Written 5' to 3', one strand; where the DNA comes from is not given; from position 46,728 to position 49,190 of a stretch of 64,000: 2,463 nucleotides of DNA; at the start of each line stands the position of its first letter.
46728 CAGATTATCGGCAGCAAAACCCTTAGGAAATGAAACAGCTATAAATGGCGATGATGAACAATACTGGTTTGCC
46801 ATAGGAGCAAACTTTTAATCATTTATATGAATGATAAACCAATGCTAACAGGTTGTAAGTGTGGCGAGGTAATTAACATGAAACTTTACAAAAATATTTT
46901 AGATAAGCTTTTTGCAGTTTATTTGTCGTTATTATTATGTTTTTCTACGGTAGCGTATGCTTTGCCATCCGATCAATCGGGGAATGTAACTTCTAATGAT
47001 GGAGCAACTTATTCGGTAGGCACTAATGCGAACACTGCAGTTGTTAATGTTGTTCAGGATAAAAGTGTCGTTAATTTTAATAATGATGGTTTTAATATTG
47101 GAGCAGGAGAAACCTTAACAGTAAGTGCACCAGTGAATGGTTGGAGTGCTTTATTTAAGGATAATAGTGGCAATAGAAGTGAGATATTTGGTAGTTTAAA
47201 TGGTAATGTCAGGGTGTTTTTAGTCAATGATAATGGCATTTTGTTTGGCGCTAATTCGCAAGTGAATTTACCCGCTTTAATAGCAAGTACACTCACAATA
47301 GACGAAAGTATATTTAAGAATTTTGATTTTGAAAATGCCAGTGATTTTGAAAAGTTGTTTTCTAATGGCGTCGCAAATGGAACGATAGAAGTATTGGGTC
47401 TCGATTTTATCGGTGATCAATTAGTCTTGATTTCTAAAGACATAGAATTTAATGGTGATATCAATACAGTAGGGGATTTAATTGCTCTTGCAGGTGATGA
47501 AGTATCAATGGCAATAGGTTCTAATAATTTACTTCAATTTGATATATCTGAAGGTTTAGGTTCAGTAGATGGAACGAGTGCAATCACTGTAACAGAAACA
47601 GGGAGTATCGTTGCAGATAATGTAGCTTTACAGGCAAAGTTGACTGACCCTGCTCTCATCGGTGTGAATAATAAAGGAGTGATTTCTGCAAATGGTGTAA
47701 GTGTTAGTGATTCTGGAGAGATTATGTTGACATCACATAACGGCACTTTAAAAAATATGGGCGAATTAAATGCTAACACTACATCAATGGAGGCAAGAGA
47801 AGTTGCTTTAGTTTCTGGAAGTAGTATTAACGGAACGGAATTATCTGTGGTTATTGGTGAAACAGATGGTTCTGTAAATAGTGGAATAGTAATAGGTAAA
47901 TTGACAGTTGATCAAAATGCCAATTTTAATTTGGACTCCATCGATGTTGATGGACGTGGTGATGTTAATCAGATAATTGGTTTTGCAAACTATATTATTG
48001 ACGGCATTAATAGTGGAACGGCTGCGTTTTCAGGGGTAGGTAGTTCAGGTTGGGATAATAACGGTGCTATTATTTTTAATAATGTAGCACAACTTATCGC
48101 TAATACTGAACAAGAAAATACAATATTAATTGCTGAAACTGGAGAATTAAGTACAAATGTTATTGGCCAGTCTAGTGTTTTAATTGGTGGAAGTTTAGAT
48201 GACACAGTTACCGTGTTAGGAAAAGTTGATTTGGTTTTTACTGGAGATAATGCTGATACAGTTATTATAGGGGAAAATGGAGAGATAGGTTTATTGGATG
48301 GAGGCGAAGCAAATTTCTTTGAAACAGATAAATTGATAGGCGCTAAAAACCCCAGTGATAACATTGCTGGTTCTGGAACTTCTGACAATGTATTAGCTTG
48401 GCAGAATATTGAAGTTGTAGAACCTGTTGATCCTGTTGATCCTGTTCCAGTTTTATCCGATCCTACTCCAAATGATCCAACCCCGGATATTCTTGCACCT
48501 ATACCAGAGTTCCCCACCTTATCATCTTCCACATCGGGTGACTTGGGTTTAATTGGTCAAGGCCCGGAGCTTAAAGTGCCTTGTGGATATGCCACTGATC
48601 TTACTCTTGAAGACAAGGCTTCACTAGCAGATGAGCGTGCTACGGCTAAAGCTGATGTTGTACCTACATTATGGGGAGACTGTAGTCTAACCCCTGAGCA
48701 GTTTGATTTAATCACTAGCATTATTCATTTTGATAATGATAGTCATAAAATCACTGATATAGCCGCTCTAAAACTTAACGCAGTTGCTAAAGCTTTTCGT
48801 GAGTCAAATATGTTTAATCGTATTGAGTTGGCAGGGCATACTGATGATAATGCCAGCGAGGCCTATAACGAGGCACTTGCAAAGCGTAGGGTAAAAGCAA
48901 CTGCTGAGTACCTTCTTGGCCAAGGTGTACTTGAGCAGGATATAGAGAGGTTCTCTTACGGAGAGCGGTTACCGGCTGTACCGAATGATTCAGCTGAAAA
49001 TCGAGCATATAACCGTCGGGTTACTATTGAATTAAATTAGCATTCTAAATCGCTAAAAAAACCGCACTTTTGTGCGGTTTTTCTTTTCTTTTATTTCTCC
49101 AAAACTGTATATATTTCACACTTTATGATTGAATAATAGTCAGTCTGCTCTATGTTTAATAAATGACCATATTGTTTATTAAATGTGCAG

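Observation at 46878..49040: TPS-domain exoprotein fused to a C-terminal OmpA-like peptidoglycan-binding domain: candidate outer-membrane-spanning tether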

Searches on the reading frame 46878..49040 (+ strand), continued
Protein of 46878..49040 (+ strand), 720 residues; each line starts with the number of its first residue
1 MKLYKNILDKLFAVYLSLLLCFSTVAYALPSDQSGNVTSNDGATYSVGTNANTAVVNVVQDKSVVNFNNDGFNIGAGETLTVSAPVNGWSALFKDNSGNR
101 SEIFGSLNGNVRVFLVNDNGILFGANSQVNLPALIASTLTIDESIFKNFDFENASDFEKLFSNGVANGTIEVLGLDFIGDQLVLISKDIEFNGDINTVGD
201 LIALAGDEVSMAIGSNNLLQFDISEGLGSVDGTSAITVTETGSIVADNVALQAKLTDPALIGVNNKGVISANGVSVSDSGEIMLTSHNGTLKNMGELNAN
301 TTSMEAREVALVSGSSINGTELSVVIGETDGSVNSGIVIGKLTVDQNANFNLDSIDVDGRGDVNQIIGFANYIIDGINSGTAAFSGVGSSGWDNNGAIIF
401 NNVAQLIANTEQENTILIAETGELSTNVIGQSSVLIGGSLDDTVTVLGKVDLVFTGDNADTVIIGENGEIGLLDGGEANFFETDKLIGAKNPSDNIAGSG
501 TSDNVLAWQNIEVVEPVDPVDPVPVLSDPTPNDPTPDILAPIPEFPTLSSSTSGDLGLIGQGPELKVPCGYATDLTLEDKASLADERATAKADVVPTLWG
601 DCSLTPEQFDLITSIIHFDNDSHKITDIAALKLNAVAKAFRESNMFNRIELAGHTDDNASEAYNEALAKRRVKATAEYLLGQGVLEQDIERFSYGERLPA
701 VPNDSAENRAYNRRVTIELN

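Call 48: predict_structure(alignment_id=A4)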
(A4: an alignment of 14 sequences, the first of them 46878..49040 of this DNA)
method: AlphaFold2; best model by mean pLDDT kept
length: 720 residues; sequences in the alignment: 14
mean_pLDDT: 78.3   pTM: 0.63
mean pLDDT of the five models: 78.3, 77.2, 75.4, 74.6, 71.3
residues with pLDDT >= 90: 272; 70-90: 267; 50-70: 68; < 50: 113
segments of 3 or more residues with pLDDT < 50: 2-4, 17-26, 264-275, 331-335, 521-550, 552-554, 556-559, 563-604
pLDDT, mean of each block of 10 residues (from residue 1): 57 55 53 78 83 90 89 92 90 92 95 94 94 94 84 71 78 94 92 89 90 77 77 73 86 72 42 49 86 86 91 88 85 61 92 96 93 97 94 93 95 94 87 91 96 90 93 80 85 75 90 79 44 35 41 48 45 41 41 31 48 78 83 86 80 83 85 94 91 79 77 85
secondary structure, 60 per line:
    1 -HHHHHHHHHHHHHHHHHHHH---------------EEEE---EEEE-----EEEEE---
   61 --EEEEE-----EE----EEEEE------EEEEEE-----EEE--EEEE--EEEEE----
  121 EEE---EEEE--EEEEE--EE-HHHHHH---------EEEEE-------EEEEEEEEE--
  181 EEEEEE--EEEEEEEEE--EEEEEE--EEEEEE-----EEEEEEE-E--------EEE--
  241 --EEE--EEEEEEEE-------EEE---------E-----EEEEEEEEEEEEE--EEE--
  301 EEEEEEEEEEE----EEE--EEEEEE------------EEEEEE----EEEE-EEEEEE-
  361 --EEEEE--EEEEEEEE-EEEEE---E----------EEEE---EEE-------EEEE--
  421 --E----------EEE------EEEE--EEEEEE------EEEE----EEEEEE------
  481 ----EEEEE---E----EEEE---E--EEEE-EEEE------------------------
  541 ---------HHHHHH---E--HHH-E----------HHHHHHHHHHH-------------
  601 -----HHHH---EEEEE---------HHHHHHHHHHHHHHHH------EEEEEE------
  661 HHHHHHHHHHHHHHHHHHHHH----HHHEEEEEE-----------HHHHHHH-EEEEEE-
elements in order (helices of 4 or more, strands of 3 or more residues): H2-21 E37-40 E44-47 E53-57 E63-67 E79-83 E90-95 E101-103 E106-109 E112-116 E121-123 E127-130 E133-137 H143-148 E158-162 E170-178 E181-186 E189-197 E200-205 E208-213 E219-225 E236-238 E243-245 E248-255 E263-265 E281-293 E296-298 E301-311 E316-318 E321-326 E339-344 E349-352 E354-359 E363-367 E370-377 E379-383 E398-401 E405-407 E415-418 E434-436 E443-446 E449-454 E461-464 E469-474 E485-489 E498-501 E508-511 E513-516 H550-555 H577-587 H606-609 E613-617 H627-642 E649-654 H661-681 E689-694 H706-712 E714-719
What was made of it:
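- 47727..48413 (+): Beta-helix shaft (aa 284-512), variable between strains. AlphaFold2 predicts beta strands through residue 516, mostly pLDDT >85 (call 48).
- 48414..48542 (+): Pro/Val-rich linker (aa 513-555), the predicted pore-spanning segment. It is predicted disordered (pLDDT <50, call 48).
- On TpsA passenger of the two-partner (type Vb) secretion pathway: The AlphaFold2 model is beta-rich over residues 37-516 (call 48).
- Checked: AlphaFold2 predicts a continuous beta-rich structure over residues 37-516, mostly pLDDT >85 (call 48).
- Predicted beta-helix over residues 37-516, disordered 521-604, OmpA-like fold 606-720 (call 48). The region aa 521-604 is modelled with low confidence (call 48).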

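Call 55: fold_search(model_id=the predicted structure, library=pdb)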
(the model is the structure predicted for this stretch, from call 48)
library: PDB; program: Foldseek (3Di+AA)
matches with E <= 10: 392; with E <= 0.001: 111
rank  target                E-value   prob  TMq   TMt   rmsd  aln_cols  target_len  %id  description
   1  8cpk_A                8.0e-11  1.00  0.36  0.64  10.2       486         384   19  Crystal structure of EtpA secretion domain from Enterotoxigenic Escherichia coli (released 2024-01-10)
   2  8cpk_B                7.7e-10  1.00  0.35  0.63  10.3       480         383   19  Crystal structure of EtpA secretion domain from Enterotoxigenic Escherichia coli (released 2024-01-10)
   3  2odl                  7.0e-09  1.00  0.31  0.57  10.3       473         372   18  Crystal structure of the HMW1 secretion domain from Haemophilus influenzae (released 2007-08-21)
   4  4i84_B                3.6e-08  1.00  0.31  0.74   5.9       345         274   20  The crystal structure of the Haemophilus influenzae HxuA secretion domain involved in the two-partner secretion pathwa (released 2013-11-13)
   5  4i84_A                5.9e-08  1.00  0.33  0.73   5.3       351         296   20  The crystal structure of the Haemophilus influenzae HxuA secretion domain involved in the two-partner secretion pathwa (released 2013-11-13)
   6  4rt6_A                3.6e-07  1.00  0.32  0.29  14.6       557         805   16  Structure of a complex between hemopexin and hemopexin binding protein (released 2016-05-18)
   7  9a2n_MODEL_1_A        6.2e-07  1.00  0.15  0.57   6.1       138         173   26  Model of E. coli Pal by in-cell photo-crosslinking MS and deep learning (released 2023-02-24)
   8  4rm6                  1.0e-06  1.00  0.36  0.33  12.1       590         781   16  Crystal structure of Hemopexin Binding Protein (released 2016-05-18)
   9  5u1h_C                3.5e-06  1.00  0.14  0.78   1.8       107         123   30  Crystal structure of the C-terminal peptidoglycan binding domain of OprF (PA1777) from Pseudomonas aeruginosa (released 2017-01-11)
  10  4pwt_A                3.5e-06  1.00  0.14  0.73   7.9       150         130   27  Crystal structure of peptidoglycan-associated outer membrane lipoprotein from Yersinia pestis CO92 (released 2014-04-09)
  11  2hqs_G                3.6e-06  1.00  0.14  0.85   2.1       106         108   32  Crystal structure of TolB/Pal complex (released 2007-04-03)
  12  5u1h_A                5.0e-06  1.00  0.14  0.79   1.8       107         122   30  Crystal structure of the C-terminal peptidoglycan binding domain of OprF (PA1777) from Pseudomonas aeruginosa (released 2017-01-11)
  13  9rli_P                5.2e-06  1.00  0.15  0.70   8.5       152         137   24  LolCDEdelta(235-252) complex with Pal lipoprotein (released 2026-01-21)
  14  6ikj_A                5.2e-06  1.00  0.14  0.66   3.6       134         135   23  Crystal structure of YfiB(F48S) (released 2019-03-13)
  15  1oap                  5.4e-06  1.00  0.14  0.86   2.0       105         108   32  Mad structure of the periplasmique domain of the Escherichia coli PAL protein (released 2004-02-13)
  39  4g4v                  2.1e-05  1.00  0.14  0.86   1.8       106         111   35  Crystal structure of peptidoglycan-associated lipoprotein from Acinetobacter baumannii (released 2013-07-24)
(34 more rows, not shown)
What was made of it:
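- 46980..47726 (+): TPS secretion domain (aa 35-283), HMW1/HxuA/EtpA-like. Foldseek top matches are EtpA 8cpk (E=8e-11), HMW1 2odl and HxuA 4i84 (call 55).
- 48693..49037 (+): OmpA_C / Pal-like peptidoglycan-binding domain (aa 606-720). Foldseek matches Pal and OprF at TM 0.78-0.89 and rmsd about 2 A (call 55).
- On TpsA passenger of the two-partner (type Vb) secretion pathway: Foldseek matches the EtpA, HMW1 and HxuA beta-helices, E 8e-11 to 1e-6 (call 55).
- On OmpA_C / Pal-like peptidoglycan-binding domain: Foldseek matches Pal, OprF and YfiB at TMt 0.78-0.89 and rmsd 1.8-2.2 A (call 55).
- Structural matches to EtpA/HMW1/HxuA at the N-terminus and to Pal/OprF at the C-terminus (call 55).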

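Call 60: search_protein_families(library=pfam, proteins=[P0061, P0062, P0022, P0031], max_evalue=0.001)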
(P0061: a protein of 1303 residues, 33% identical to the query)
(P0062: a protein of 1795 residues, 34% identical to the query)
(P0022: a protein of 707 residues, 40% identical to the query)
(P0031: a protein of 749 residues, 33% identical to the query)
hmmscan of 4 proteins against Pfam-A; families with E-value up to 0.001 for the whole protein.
P0061 (1303 aa): 5 families
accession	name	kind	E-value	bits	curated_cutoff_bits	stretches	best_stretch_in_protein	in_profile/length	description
PF05860.19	TPS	-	3.1e-41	142.4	33.5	1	56-312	1-250/252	TPS secretion domain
PF18657.6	YDG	-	1.1e-19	70.8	25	2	863-942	2-83/85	YDG domain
PF18676.6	MBG_2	-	4.9e-17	62.7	25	2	1041-1117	1-71/72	MBG domain (YGX type)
PF00691.25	OmpA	-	5e-17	62.5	27.2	1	1210-1293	13-98/98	OmpA family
PF07581.17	Glug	-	5.7e-05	23.7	20.5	0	659-681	5-28/28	The GLUG motif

P0062 (1795 aa): 7 families
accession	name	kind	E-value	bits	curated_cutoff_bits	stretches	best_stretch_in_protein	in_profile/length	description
PF05860.19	TPS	-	2.5e-39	136.2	33.5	1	61-303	9-242/252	TPS secretion domain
PF18886.6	DUF5649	-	6.2e-38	129.4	25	4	510-576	1-68/68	Repeats of unknown function (DUF5649)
PF18657.6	YDG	-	2.1e-37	127.7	25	4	1441-1516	1-81/85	YDG domain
PF00691.25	OmpA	-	2.1e-20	73.3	27.2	1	1692-1788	1-98/98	OmpA family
PF18676.6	MBG_2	-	2.3e-11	44.5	25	1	1530-1605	1-71/72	MBG domain (YGX type)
PF13018.11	ESPR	-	1e-10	42.3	25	1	1-42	1-42/50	Extended Signal Peptide of Type V secretion system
PF07581.17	Glug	-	1.4e-08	35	20.5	0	981-1001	5-27/28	The GLUG motif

P0022 (707 aa): 1 family
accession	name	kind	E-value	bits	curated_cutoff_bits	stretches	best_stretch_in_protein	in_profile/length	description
PF00691.25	OmpA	-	1.3e-17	64.4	27.2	1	604-699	2-98/98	OmpA family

P0031 (749 aa): 2 families
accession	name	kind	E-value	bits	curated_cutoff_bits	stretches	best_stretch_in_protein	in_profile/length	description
PF00691.25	OmpA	-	5.8e-19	68.7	27.2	1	645-741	1-98/98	OmpA family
PF21415.2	SMK1_alpha_su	-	0.00028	21.2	27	1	455-505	7-56/62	SMK1 alpha subunit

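Call 76: search_protein_families(library=pfam, alignment_id=A4, max_evalue=1)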
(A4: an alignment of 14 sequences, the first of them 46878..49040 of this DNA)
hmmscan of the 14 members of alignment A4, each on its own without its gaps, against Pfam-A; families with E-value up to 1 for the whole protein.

A. member 1, window:46878-49040:+ (720 aa): 2 families
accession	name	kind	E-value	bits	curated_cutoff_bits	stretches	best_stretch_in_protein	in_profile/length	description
PF00691.25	OmpA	-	5.3e-14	52.8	27.2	1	618-713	2-98/98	OmpA family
PF05860.19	TPS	-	2.1e-13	51.2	33.5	1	35-283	10-251/252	TPS secretion domain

B. families by the number of members that match (of 14 scanned): 6 families
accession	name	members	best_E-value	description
PF00691.25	OmpA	14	5.8e-19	OmpA family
PF05860.19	TPS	5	2.3e-16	TPS secretion domain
PF21415.2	SMK1_alpha_su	1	0.00028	SMK1 alpha subunit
PF23216.1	WH_CYT4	1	0.18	Mitochondrial protein cyt-4, winged helix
PF11418.13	Scaffolding_pro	1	0.19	Phi29 scaffolding protein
PF20585.4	Pectate_lyase_5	1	0.79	Putative pectate lyase-like adhesive domain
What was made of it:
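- Tried and rejected: No Pfam support appeared even at E<=1 (call 76), so I dropped the idea.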

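Call 79: list_cluster_members(proteins=[P0022, P0023, P0024, P0025, P0026, P0027, P0030, P0031, P0061, P0062])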
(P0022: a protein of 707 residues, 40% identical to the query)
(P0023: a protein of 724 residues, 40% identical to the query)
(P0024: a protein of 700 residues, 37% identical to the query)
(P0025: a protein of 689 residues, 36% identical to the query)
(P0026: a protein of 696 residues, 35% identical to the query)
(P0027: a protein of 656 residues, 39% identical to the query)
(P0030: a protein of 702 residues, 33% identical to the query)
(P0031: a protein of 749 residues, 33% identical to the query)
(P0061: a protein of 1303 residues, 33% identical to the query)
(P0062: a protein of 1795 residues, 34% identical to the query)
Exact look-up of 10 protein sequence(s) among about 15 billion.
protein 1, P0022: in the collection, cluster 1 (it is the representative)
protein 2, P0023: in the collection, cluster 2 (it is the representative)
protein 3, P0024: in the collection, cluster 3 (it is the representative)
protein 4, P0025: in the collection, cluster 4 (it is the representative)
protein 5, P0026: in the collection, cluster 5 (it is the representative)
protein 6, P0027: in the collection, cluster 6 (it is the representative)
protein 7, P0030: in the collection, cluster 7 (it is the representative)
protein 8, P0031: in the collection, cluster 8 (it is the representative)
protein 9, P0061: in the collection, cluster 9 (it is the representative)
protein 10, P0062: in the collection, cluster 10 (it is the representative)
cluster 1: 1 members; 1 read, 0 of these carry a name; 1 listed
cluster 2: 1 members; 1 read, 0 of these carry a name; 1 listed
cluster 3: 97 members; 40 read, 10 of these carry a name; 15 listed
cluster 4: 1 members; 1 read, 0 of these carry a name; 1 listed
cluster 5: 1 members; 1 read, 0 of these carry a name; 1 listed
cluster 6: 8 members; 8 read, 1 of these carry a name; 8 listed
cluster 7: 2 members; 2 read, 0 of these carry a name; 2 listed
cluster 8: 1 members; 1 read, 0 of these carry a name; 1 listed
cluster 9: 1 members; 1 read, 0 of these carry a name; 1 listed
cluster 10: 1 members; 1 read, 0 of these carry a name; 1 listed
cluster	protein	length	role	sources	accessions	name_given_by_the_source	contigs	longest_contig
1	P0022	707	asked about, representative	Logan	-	-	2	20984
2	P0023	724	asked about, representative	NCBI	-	-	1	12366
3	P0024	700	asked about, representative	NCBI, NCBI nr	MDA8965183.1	OmpA family protein [Pseudomonadales bacterium]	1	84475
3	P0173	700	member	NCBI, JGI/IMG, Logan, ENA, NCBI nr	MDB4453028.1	OmpA family protein [bacterium]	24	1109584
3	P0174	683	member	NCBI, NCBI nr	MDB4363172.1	OmpA family protein [Pseudomonadales bacterium]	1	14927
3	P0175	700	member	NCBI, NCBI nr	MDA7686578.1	OmpA family protein [Pseudomonadales bacterium]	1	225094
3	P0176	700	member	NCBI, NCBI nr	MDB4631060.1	OmpA family protein [Pseudomonadales bacterium]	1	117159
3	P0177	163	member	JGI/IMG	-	OOP family OmpA-OmpF porin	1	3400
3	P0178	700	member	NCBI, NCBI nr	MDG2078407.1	MAG: OmpA family protein [Pseudomonadales bacterium] | OmpA family protein [Pseudomonadales bacterium]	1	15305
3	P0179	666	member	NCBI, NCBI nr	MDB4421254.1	OmpA family protein [Pseudomonadales bacterium]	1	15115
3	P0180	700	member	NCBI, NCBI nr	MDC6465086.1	OmpA family protein [bacterium]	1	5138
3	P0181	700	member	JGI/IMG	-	outer membrane protein OmpA-like peptidoglycan-associated protein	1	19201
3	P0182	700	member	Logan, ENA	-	-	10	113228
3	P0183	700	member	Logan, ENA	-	-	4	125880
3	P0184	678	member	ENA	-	-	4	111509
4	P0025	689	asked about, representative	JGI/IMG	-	-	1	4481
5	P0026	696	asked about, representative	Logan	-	-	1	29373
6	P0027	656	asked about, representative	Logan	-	-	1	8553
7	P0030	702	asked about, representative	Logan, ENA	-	-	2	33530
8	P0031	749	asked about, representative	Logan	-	-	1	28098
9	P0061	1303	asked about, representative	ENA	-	-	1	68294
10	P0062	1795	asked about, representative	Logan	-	-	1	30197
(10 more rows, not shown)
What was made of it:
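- One 90%-identity cluster alone has 97 members seen on many contigs (call 79).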

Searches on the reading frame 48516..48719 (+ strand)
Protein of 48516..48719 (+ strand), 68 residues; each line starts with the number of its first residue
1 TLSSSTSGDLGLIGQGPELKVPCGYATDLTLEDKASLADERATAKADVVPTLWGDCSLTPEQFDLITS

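Call 54: search_solved_structures(query=window:48516-48719:+, max_evalue=10, show_alignments=3)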
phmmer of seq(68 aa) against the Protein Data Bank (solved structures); distinct sequences matched with E-value up to 10: 0.
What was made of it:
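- On HMW1/HxuA-type pore-anchored TpsA: The loop segment matches no solved chain at E<=10 (call 54).
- Closest known: HMW1/HMW1B and HxuA/HxuB of Haemophilus influenzae. Different: No sequence similarity of the anchor region to any solved chain was detectable (call 54).
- The Cys-loop segment has no detectable sequence similarity to any solved chain (call 54), so homology to the HMW1/HxuA anchor is unproven.
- Tried and rejected: PDB sequence search with the Cys-loop segment (call 54).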
